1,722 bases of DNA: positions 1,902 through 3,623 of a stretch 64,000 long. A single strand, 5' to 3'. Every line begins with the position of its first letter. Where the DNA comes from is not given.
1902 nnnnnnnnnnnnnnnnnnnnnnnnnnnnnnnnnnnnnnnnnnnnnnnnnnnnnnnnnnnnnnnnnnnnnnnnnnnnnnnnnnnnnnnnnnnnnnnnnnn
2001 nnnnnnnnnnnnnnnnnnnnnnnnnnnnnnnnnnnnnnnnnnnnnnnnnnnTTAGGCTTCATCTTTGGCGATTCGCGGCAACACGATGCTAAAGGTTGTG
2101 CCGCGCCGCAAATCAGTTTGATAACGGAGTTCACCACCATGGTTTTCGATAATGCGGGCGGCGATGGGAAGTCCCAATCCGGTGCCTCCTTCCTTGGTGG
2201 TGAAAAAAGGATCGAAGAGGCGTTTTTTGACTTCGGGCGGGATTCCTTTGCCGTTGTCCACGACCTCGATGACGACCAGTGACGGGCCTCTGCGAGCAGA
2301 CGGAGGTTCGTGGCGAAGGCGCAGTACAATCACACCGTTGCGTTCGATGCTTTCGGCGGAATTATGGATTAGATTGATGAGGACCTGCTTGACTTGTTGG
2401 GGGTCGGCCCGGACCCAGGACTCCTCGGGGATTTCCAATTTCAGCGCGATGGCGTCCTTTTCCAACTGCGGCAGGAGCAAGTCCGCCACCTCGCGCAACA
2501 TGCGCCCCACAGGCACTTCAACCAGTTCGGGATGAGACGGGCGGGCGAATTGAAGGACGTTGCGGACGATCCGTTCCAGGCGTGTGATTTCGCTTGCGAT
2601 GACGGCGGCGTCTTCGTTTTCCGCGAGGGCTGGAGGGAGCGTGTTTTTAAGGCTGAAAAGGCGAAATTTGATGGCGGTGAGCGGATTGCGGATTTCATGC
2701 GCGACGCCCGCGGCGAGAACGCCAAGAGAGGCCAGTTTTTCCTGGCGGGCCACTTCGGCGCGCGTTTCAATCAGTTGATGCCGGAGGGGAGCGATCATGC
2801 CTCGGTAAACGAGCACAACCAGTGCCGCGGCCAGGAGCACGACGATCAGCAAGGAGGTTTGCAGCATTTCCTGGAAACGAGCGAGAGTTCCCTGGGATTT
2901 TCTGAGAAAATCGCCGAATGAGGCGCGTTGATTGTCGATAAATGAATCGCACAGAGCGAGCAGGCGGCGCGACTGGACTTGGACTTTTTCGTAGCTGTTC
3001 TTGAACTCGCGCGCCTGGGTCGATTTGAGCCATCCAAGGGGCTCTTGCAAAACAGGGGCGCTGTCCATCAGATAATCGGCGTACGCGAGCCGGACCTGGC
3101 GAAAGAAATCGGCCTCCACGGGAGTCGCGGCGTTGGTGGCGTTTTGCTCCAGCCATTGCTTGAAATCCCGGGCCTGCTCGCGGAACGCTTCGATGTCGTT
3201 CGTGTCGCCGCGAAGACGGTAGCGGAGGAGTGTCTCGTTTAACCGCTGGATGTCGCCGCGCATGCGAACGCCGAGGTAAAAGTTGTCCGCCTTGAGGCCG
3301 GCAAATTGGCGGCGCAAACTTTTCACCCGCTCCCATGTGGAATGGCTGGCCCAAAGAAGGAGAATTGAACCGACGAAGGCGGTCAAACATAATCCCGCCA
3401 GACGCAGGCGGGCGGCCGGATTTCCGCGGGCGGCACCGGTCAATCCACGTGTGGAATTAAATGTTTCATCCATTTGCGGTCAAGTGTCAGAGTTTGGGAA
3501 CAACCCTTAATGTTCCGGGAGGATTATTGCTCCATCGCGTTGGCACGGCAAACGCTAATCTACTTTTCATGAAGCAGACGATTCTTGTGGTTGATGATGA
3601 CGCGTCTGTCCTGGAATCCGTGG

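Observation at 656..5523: Sigma-54 two-component system divergent from a CheY + triple-bactofilin operon with its own sigma-54-type promoter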

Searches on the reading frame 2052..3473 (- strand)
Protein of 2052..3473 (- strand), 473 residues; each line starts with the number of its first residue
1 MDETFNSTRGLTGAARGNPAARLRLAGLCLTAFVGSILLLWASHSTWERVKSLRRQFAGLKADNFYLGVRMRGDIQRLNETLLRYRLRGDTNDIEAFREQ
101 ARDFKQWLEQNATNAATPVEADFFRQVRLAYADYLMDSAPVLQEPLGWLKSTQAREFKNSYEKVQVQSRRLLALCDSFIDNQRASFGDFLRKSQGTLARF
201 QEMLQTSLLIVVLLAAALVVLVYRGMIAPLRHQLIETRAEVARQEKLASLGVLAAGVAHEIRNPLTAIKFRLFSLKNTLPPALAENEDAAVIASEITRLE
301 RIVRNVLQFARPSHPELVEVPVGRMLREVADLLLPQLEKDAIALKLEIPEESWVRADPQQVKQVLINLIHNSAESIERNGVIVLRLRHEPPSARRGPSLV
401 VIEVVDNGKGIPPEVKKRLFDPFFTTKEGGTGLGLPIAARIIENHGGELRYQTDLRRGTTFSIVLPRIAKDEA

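Call 3: search_protein_families(library=pfam, proteins=[window:2052-3473:-], max_evalue=0.01)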
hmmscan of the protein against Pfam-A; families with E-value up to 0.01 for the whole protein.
window:2052-3473:- (473 aa): 3 families
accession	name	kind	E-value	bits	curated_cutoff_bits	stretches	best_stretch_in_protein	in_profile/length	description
PF02518.31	HATPase_c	-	2.8e-24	86.1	26.4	1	357-467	2-109/111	Histidine kinase-, DNA gyrase B-, and HSP90-like ATPase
PF00512.31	HisKA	-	8.1e-14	51.9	26.9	1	252-313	4-64/66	His Kinase A (phospho-acceptor) domain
PF16767.10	KinB_sensor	-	0.0024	18.8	27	1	87-136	30-79/122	Sensor domain of alginate biosynthesis sensor protein KinB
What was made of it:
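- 2052..3473 (-): Sensor histidine kinase. It has two predicted TM segments flanking a ~160-aa helical sensor domain (read by eye), followed by HisKA + HATPase_c. Pfam, including a weak KinB_sensor hit (call 3).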

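Call 17: find_homologous_proteins(query=window:2052-3473:-, max_evalue=1e-20)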
Query window:2052-3473:- (473 aa): 7256 proteins with E <= 1e-20 among 8000 candidates; the best 120 are listed.
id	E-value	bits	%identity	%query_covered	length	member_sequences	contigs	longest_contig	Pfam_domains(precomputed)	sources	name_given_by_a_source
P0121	0.0e+0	1024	99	100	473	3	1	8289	PF02518.32,PF00512.32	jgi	jgi:signal transduction histidine kinase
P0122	2.2e-246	836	80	100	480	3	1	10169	PF02518.32,PF00512.32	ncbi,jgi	ncbi:MAG TPA: ATP-binding protein [Verrucomicrobiae bacterium]|jgi:signal transduction histidine kin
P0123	3.8e-243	825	80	100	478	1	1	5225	PF02518.32,PF00512.32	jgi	jgi:signal transduction histidine kinase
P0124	6.0e-239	811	79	100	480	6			PF02518.32,PF00512.32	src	-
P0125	1.5e-231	787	78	100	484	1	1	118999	PF02518.32,PF00512.32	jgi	jgi:signal transduction histidine kinase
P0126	1.8e-231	787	78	100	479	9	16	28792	PF02518.32,PF00512.32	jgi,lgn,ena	jgi:signal transduction histidine kinase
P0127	8.3e-230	781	77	99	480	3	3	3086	PF02518.32,PF00512.32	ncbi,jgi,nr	ncbi:MAG TPA: ATP-binding protein [Verrucomicrobiae bacterium]|jgi:signal transduction histidine kin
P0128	1.3e-229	781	77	100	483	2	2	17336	PF02518.32,PF00512.32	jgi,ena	-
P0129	3.1e-226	769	76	100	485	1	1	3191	PF02518.32,PF00512.32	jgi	jgi:signal transduction histidine kinase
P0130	6.3e-226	768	75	100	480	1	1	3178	PF02518.32,PF00512.32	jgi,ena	-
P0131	2.0e-223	760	74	100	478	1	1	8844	PF02518.32,PF00512.32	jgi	jgi:signal transduction histidine kinase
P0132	3.5e-223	759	75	100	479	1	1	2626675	PF02518.32,PF00512.32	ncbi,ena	-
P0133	8.0e-223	758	74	100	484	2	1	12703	PF02518.32,PF00512.32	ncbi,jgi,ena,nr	ncbi:MAG TPA: ATP-binding protein [Candidatus Cybelea sp.]|jgi:signal transduction histidine kinase|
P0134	1.2e-220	751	74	100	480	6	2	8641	PF02518.32,PF00512.32,PF16767.11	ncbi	-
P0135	1.7e-220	750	73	100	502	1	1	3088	PF02518.32,PF00512.32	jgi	jgi:signal transduction histidine kinase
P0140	4.9e-215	732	72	100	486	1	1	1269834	PF02518.32,PF00512.32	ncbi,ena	-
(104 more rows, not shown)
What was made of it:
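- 2052..3473 (-): A large ortholog family of 60-80% full-length identity exists in Verrucomicrobiae (call 17).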

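Call 18: find_encoding_contigs(protein=P0125, flank=7000, max_places=1)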
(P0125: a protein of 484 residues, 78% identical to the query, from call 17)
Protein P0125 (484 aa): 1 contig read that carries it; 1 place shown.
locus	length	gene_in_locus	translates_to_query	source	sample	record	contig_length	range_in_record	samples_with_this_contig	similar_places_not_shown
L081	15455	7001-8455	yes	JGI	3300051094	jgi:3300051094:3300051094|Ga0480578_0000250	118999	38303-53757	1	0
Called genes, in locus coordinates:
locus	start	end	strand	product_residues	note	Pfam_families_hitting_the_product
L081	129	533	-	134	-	-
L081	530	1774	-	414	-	PF13173:AAA_14, PF13635:DUF4143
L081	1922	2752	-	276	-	-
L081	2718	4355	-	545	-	-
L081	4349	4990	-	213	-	PF08747:BrxB (faint)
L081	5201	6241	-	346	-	PF00589:Phage_integrase (weak)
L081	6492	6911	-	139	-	PF00072:Response_reg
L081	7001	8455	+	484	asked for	PF00512:HisKA, PF02518:HATPase_c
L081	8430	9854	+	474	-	PF00072:Response_reg, PF00158:Sigma54_activat, PF14532:Sigma54_activ_2, PF07728:AAA_5 (weak), PF00004:AAA (weak), PF25601:AAA_lid_14, PF02954:HTH_8 (weak)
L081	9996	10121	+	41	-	-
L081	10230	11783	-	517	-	PF00133:tRNA-synt_1, PF01406:tRNA-synt_1e (weak), PF09334:tRNA-synt_1g, PF00133:tRNA-synt_1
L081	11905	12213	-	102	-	PF04255:DUF433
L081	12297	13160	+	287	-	PF01048:PNP_UDP_1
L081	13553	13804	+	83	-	-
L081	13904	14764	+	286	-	PF03167:UDG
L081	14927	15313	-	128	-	PF01850:PIN (weak)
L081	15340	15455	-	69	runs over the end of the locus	-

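Call 19: find_encoding_contigs(protein=P0132, flank=7000, max_places=1)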
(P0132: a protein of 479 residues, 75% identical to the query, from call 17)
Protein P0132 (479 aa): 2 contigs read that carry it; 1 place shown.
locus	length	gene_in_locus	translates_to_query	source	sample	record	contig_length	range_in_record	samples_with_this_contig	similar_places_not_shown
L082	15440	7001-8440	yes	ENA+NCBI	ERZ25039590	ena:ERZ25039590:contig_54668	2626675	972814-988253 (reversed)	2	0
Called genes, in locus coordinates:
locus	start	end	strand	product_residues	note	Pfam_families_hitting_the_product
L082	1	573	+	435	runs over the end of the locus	PF02403:Seryl_tRNA_N, PF00587:tRNA-synt_2b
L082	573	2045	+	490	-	PF08323:Glyco_transf_5, PF13439:Glyco_transf_4, PF13579:Glyco_trans_4_4 (weak), PF00534:Glycos_transf_1, PF13692:Glyco_trans_1_4 (weak)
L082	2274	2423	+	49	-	-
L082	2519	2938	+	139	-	PF01814:Hemerythrin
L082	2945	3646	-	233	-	PF00072:Response_reg, PF00196:GerE, PF08281:Sigma70_r4_2 (weak)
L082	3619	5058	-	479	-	PF00672:HAMP (weak), PF00989:PAS, PF08448:PAS_4, PF13426:PAS_9, PF08447:PAS_3, PF07730:HisKA_3, PF02518:HATPase_c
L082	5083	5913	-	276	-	-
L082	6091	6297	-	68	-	-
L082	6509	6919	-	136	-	PF00072:Response_reg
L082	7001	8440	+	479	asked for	PF00512:HisKA, PF02518:HATPase_c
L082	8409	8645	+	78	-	PF00072:Response_reg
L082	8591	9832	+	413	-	PF00072:Response_reg, PF00004:AAA (faint), PF00158:Sigma54_activat, PF14532:Sigma54_activ_2, PF07728:AAA_5 (weak), PF25601:AAA_lid_14, PF02954:HTH_8 (weak)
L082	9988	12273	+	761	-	PF00982:Glyco_transf_20, PF02358:Trehalose_PPase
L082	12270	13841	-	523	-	PF00072:Response_reg, PF00512:HisKA, PF02518:HATPase_c, PF00072:Response_reg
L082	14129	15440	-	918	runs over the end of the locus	PF00989:PAS, PF08447:PAS_3, PF08448:PAS_4, PF13426:PAS_9, PF00989:PAS, PF08448:PAS_4, PF13426:PAS_9, PF08447:PAS_3, +7 more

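Call 20: find_encoding_contigs(protein=P0140, flank=7000, max_places=1)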
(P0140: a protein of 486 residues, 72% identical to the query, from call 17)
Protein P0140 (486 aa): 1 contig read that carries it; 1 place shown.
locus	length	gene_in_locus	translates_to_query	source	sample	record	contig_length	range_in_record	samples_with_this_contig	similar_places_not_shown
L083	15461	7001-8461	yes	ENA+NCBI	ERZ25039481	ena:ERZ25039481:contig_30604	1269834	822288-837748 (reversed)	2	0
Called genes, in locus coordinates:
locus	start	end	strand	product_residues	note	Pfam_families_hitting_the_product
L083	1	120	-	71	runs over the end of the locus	-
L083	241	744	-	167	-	PF15956:DUF4760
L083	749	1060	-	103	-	PF12762:DDE_Tnp_IS1595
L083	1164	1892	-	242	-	PF00227:Proteasome (faint)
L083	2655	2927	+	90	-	-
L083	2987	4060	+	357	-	PF02746:MR_MLE_N (weak), PF13378:MR_MLE_C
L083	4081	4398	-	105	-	-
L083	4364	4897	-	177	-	-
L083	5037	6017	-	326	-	PF08240:ADH_N, PF00107:ADH_zinc_N, PF13602:ADH_zinc_N_2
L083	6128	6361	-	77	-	-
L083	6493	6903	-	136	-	PF00072:Response_reg, PF06490:FleQ (faint)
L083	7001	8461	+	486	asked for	PF00512:HisKA, PF02518:HATPase_c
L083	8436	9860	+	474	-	PF00072:Response_reg, PF00158:Sigma54_activat, PF14532:Sigma54_activ_2, PF07728:AAA_5, PF00004:AAA (weak), PF25601:AAA_lid_14, PF02954:HTH_8 (weak)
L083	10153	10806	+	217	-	PF04366:Ysc84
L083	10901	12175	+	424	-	PF00982:Glyco_transf_20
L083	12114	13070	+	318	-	PF00982:Glyco_transf_20, PF02358:Trehalose_PPase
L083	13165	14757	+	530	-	PF00128:Alpha-amylase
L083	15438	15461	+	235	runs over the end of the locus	-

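Call 23: find_related_loci(query=A3, collection=metagenome_contigs, flank=5000)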
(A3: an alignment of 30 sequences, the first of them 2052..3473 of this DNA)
Query A3 (473 aa) in metagenome_contigs; peptide patterns used: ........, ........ (x = any residue, [..] = any of these).
600 stretches matched a pattern (row limit reached: there are more); 584 encode a relative of the query (tblastn E <= 1e-3); the best 80 are kept; 80 distinct loci.
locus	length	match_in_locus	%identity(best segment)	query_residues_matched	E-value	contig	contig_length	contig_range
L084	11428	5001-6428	48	1-468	1e-128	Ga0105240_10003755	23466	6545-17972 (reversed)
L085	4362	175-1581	50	1-471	2e-124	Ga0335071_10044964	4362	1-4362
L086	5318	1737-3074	46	22-472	2e-117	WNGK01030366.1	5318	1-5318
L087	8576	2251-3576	41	22-466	2e-108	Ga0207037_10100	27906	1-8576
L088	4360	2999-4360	43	1-439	8e-109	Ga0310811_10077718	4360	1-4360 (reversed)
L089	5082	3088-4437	43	11-466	3e-106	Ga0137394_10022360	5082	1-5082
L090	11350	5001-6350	43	20-471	8e-105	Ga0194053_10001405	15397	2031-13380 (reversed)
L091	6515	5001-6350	43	20-471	7e-105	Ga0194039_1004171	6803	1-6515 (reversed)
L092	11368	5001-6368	40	11-468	7e-104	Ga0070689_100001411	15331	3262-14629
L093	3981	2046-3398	43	15-467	8e-105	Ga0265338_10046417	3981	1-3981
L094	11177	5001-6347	43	18-468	3e-103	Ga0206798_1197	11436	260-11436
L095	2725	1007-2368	44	16-471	2e-105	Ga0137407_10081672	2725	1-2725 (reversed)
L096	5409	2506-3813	44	28-467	1e-101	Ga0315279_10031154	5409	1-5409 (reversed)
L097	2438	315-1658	43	17-466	4e-105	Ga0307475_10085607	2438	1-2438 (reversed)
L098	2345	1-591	82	276-472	3e-103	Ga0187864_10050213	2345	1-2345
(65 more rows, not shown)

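Call 26: find_encoding_contigs(protein=P0122, flank=7000, max_places=1)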
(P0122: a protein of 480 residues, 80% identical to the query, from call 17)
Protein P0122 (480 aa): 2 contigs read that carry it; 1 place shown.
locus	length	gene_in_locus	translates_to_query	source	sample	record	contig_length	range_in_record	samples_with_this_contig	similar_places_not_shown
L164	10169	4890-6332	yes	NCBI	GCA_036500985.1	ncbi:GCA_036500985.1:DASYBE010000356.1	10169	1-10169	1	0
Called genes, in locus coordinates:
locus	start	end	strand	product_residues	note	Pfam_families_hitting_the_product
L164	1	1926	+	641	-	PF00932:LTD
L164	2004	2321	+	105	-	PF13518:HTH_28 (faint), PF01022:HTH_5, PF12840:HTH_20, PF13412:HTH_24 (weak), PF01047:MarR (weak), PF08279:HTH_11 (weak), PF12802:MarR_2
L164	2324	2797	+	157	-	PF08327:AHSA1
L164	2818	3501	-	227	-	PF04519:Bactofilin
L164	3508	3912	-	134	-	PF04519:Bactofilin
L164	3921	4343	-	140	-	PF04519:Bactofilin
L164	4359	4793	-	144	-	PF00072:Response_reg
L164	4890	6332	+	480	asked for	PF00512:HisKA, PF02518:HATPase_c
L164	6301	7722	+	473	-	PF00072:Response_reg, PF00158:Sigma54_activat, PF14532:Sigma54_activ_2, PF07728:AAA_5 (weak), PF00004:AAA (faint), PF25601:AAA_lid_14, PF02954:HTH_8 (weak)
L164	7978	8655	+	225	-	PF04366:Ysc84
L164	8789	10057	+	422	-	-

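Call 27: find_encoding_contigs(protein=P0126, flank=7000, max_places=2)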
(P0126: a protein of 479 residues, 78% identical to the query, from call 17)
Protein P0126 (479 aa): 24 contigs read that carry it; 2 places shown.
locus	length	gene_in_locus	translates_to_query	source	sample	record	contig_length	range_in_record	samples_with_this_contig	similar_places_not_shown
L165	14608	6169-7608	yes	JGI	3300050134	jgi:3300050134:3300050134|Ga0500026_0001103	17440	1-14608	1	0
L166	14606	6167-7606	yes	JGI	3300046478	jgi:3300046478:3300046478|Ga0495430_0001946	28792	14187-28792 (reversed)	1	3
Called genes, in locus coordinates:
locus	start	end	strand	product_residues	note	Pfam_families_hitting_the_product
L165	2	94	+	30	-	?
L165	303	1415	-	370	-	PF00005:ABC_tran, PF03215:Rad17 (weak), PF17912:OB_MalK, PF08402:TOBE_2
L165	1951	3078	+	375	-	PF02746:MR_MLE_N (weak), PF13378:MR_MLE_C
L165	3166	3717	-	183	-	-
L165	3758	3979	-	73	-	-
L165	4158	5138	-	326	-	PF08240:ADH_N, PF00107:ADH_zinc_N, PF13602:ADH_zinc_N_2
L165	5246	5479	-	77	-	-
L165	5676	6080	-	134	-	PF00072:Response_reg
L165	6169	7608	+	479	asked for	PF00512:HisKA, PF02518:HATPase_c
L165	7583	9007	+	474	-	PF00072:Response_reg, PF00158:Sigma54_activat, PF14532:Sigma54_activ_2, PF07728:AAA_5, PF00004:AAA (weak), PF25601:AAA_lid_14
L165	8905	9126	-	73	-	-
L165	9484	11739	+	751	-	PF00982:Glyco_transf_20, PF02358:Trehalose_PPase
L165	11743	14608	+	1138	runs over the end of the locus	PF00128:Alpha-amylase, PF16657:Malt_amylase_C, PF18085:Mak_N_cap (weak)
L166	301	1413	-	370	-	PF00005:ABC_tran, PF03215:Rad17 (weak), PF17912:OB_MalK, PF08402:TOBE_2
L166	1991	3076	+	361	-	PF02746:MR_MLE_N (weak), PF13378:MR_MLE_C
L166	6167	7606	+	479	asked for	PF00512:HisKA, PF02518:HATPase_c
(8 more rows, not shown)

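Call 39: search_protein_families(library=ncbifam, proteins=[window:2052-3473:-], max_evalue=0.00001)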
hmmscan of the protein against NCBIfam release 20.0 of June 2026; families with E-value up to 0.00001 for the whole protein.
window:2052-3473:- (473 aa): 74 families (the best 25 are shown)
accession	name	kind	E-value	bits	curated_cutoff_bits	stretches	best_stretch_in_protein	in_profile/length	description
NF008468.0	PRK11360.1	equivalog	1.5e-65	221.8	646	1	235-471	381-612/616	two-component system sensor histidine kinase AtoS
NF007688.0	PRK10364.1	equivalog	1.6e-55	188.7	479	1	203-470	197-454/460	two-component system sensor histidine kinase ZraS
NF010411.0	PRK13837.1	equivalog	5e-44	150.5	647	1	197-472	397-680/828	two-component system VirA-like sensor kinase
NF053867.1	SprKinKinDBac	equivalog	1.7e-37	129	775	1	197-467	237-497/500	sporulation kinase KinD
NF038348.1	T2SS_HK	subfamily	5.5e-37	127.4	450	2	297-466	409-572/574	histidine kinase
NF046020.1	HisKinCckABruc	equivalog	2.5e-34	118.3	1000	1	239-471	469-711/868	cell cycle histidine kinase CckA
NF047497.1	HK_LIC_12097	equivalog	6.4e-34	117.2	500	1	236-466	136-365/367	LIC_12097 family sensor histidine kinase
NF052574.1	HisKinEspCMyxo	equivalog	1.4e-33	116.1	1200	1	236-468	403-638/785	serine histidine kinase EspC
NF046044.1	PnpS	equivalog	8.1e-33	114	400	1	255-466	175-390/390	two-component system histidine kinase PnpS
NF046026.1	HisKinCckACaul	equivalog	3.1e-30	104.9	1000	1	240-471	292-536/678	cell cycle histidine kinase CckA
NF047466.1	hybrid_RR_LvrB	exception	2.2e-29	102.8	500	1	242-467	144-376/377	hybrid histidine kinase/response regulator LvrB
NF041777.1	sens_FixL_Rhizob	equivalog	4.5e-29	101.4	850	1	233-467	245-481/485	sensor protein FixL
NF052573.1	HisKinEspAMyxo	equivalog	4.3e-28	97.8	1400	1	238-469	372-613/755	serine histidine kinase EspA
NF047794.1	HisKinPtgB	equivalog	7.6e-28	97.2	1000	1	232-458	424-646/656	two-component system sensor histidine kinase PgtB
TIGR02956.1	TMAO_torS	equivalog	9.3e-28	96.8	676.5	1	231-466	449-681/967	TMAO reductase system sensor histidine kinase/response regulator TorS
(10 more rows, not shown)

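Call 61: find_encoding_contigs(protein=P0128, flank=5000, max_places=1)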
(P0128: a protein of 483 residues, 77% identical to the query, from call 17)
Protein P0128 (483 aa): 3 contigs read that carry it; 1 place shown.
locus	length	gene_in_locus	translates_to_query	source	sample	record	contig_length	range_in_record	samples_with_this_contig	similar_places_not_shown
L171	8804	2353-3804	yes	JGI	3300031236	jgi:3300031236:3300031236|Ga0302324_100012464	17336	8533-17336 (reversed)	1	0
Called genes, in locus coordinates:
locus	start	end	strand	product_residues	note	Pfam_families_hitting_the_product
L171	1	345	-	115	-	?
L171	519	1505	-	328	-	PF08240:ADH_N, PF00107:ADH_zinc_N, PF13602:ADH_zinc_N_2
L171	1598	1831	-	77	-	-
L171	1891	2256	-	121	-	PF00072:Response_reg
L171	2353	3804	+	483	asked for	PF00512:HisKA, PF02518:HATPase_c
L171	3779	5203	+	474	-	PF00072:Response_reg, PF00158:Sigma54_activat, PF14532:Sigma54_activ_2, PF07728:AAA_5 (weak), PF00004:AAA (weak), PF25601:AAA_lid_14, PF02954:HTH_8 (weak)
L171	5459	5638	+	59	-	-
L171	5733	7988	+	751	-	PF00982:Glyco_transf_20, PF02358:Trehalose_PPase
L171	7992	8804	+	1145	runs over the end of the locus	PF00128:Alpha-amylase, PF16657:Malt_amylase_C, PF18085:Mak_N_cap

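Call 62: find_encoding_contigs(protein=P0123, flank=5000, max_places=1)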
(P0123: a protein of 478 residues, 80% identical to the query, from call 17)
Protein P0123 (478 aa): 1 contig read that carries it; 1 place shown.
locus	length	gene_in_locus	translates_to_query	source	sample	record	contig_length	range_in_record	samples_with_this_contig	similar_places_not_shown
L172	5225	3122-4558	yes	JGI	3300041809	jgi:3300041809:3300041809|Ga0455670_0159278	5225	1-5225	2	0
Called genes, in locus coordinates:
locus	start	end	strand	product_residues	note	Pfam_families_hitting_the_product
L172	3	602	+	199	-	?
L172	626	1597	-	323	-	PF08240:ADH_N, PF00107:ADH_zinc_N, PF13602:ADH_zinc_N_2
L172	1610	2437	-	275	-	PF11604:CusF_Ec (faint)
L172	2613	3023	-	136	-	PF00072:Response_reg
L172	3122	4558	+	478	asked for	PF00512:HisKA, PF02518:HATPase_c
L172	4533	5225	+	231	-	?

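Call 63: find_encoding_contigs(protein=P0133, flank=5000, max_places=1)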
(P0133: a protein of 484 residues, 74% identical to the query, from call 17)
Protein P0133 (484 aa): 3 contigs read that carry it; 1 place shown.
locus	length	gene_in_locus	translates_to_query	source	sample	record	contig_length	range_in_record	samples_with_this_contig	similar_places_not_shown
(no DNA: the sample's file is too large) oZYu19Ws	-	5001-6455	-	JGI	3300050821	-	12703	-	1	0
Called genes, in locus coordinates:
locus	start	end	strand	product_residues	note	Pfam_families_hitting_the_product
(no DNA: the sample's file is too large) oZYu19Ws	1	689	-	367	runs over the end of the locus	PF03215:Rad17 (weak), PF00005:ABC_tran, PF17912:OB_MalK, PF08402:TOBE_2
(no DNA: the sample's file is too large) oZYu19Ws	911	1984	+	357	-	PF02746:MR_MLE_N (weak), PF13378:MR_MLE_C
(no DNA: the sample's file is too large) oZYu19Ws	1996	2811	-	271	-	PF07076:DUF1344 (faint), PF11604:CusF_Ec (faint)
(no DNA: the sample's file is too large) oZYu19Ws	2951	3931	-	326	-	PF08240:ADH_N, PF00107:ADH_zinc_N, PF13602:ADH_zinc_N_2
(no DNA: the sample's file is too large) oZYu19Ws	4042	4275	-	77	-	-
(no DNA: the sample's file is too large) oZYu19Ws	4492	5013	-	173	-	PF00072:Response_reg, PF06490:FleQ (weak)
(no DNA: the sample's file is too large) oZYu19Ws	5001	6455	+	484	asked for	PF00512:HisKA, PF02518:HATPase_c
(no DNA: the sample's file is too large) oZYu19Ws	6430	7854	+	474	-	PF00072:Response_reg, PF00158:Sigma54_activat, PF14532:Sigma54_activ_2, PF07728:AAA_5 (weak), PF00004:AAA (weak), PF25601:AAA_lid_14, PF02954:HTH_8 (weak)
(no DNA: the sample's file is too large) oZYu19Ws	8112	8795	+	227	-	PF04366:Ysc84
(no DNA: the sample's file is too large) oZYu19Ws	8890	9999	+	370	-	?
